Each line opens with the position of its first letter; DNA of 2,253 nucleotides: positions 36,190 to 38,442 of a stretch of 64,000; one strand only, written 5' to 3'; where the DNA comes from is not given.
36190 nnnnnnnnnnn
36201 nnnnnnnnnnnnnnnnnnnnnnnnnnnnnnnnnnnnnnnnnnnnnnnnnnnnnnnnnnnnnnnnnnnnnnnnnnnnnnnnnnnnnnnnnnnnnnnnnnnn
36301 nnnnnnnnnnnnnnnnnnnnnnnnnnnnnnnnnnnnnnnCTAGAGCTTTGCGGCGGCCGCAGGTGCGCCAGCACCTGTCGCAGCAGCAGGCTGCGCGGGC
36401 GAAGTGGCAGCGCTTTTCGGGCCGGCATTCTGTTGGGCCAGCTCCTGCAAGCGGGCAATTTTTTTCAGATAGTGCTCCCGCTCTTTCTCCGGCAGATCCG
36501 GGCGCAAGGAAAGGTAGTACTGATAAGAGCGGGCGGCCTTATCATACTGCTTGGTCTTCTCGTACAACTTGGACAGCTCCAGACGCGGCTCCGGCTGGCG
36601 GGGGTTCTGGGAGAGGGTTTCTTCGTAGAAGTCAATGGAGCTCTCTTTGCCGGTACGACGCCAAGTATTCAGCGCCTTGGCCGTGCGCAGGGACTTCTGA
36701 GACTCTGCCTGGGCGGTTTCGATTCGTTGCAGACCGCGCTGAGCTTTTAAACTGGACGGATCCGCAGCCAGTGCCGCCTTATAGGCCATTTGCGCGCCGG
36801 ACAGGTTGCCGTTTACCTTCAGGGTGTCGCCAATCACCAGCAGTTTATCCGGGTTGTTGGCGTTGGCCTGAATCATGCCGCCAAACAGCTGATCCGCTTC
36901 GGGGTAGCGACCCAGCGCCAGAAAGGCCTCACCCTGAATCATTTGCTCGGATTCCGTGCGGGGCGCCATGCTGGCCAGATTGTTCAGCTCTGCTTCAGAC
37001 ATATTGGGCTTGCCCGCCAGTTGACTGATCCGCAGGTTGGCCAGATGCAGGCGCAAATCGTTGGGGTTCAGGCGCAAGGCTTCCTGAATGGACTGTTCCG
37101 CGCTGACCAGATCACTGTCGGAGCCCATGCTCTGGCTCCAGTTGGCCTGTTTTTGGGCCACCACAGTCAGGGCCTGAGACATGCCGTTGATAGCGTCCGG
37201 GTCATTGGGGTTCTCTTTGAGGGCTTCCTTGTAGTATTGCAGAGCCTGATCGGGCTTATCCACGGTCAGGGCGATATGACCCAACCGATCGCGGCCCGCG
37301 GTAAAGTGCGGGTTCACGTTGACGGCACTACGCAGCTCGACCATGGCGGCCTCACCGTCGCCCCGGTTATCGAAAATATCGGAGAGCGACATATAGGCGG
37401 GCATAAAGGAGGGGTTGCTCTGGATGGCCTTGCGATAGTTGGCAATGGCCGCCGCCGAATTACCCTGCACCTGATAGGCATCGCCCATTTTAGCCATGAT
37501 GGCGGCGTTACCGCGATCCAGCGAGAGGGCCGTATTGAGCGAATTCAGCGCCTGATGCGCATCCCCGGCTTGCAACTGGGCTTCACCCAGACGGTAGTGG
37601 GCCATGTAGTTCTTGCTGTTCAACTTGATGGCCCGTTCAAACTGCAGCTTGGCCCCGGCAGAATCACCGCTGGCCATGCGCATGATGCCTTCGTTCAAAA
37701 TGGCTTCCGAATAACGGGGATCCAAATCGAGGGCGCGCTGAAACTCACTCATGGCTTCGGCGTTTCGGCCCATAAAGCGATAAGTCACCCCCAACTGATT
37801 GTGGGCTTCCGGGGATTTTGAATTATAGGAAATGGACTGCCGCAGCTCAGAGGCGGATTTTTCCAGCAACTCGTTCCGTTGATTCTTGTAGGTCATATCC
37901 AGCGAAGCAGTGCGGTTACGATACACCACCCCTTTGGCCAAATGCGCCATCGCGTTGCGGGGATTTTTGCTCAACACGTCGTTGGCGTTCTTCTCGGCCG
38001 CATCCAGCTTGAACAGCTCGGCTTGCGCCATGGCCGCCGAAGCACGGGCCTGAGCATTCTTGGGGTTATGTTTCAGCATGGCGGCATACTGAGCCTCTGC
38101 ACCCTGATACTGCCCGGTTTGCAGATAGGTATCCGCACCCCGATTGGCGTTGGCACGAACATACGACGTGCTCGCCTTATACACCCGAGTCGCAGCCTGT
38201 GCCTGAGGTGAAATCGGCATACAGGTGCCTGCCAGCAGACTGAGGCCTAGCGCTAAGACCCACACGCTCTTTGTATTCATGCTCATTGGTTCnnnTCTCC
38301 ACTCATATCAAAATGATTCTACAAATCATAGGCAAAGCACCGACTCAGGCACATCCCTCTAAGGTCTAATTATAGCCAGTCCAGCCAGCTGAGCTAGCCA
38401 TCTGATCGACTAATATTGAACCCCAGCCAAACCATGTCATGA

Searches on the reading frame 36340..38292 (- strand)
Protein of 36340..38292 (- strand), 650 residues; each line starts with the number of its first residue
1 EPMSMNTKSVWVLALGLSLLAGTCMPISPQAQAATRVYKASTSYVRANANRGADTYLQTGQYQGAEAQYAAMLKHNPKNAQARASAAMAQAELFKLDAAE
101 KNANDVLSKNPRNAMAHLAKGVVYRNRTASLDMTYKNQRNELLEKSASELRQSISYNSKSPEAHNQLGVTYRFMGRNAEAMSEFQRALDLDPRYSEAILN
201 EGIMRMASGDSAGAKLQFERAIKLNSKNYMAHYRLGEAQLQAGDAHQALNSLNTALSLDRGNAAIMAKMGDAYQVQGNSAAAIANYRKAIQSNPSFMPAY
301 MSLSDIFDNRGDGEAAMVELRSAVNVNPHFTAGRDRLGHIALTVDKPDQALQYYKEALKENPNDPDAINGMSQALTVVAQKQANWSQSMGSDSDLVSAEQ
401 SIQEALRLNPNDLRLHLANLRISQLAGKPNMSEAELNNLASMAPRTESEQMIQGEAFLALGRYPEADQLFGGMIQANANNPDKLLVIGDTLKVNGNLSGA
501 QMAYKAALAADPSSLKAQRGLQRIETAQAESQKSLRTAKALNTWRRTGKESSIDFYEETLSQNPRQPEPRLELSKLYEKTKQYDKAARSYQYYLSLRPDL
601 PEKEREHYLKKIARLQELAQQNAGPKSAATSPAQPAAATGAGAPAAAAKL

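Call 59: search_protein_families(library=pfam, proteins=[window:36340-38292:-], max_evalue=0.00001)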
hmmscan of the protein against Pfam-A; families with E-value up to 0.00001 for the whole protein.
window:36340-38292:- (650 aa): 15 families
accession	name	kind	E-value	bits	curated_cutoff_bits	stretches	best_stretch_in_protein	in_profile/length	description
PF07719.23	TPR_2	-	2e-39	130.9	27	0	161-193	1-33/34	Tetratricopeptide repeat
PF14559.12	TPR_19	-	3.8e-36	123.7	25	0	206-264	2-60/68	Tetratricopeptide repeat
PF13432.12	TPR_16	-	2.2e-34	117.9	32.7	1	202-262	4-64/65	Tetratricopeptide repeat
PF00515.34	TPR_1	-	9.3e-33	111.2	27.8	0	161-194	1-34/34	Tetratricopeptide repeat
PF13428.12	TPR_14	-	1.9e-31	105.7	23.5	0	334-371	4-41/44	Tetratricopeptide repeat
PF13181.12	TPR_8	-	2e-29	99.6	25.7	0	162-193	2-33/34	Tetratricopeptide repeat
PF13414.12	TPR_11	-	7.7e-29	99.6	26.8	0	206-243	5-42/42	TPR repeat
PF13431.12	TPR_17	-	7.1e-28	95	24.4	0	218-249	2-33/34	Tetratricopeptide repeat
PF13176.12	TPR_7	-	9.6e-12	44.5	27.9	0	336-365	4-35/36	Tetratricopeptide repeat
PF13371.12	TPR_9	-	5e-10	39.7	35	0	560-604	22-66/73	Tetratricopeptide repeat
PF23914.1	TPR_CcmH_CycH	-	6.9e-10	39.4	42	0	320-384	39-103/158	Cytochrome c-type biogenesis protein H TPR domain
PF13174.12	TPR_6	-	1.4e-09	38.4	26.3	0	268-294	5-31/33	Tetratricopeptide repeat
PF13424.12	TPR_12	-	1.3e-08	35.3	30.1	0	157-191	41-75/77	Tetratricopeptide repeat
PF24575.1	TPR_Slam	-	9.5e-08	32.9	35.2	0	273-315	57-100/104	Surface lipoprotein assembly modifier, N-terminal TPR repeats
PF14561.12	TPR_20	-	4.5e-06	27.4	25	0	217-290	10-85/90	Tetratricopeptide repeat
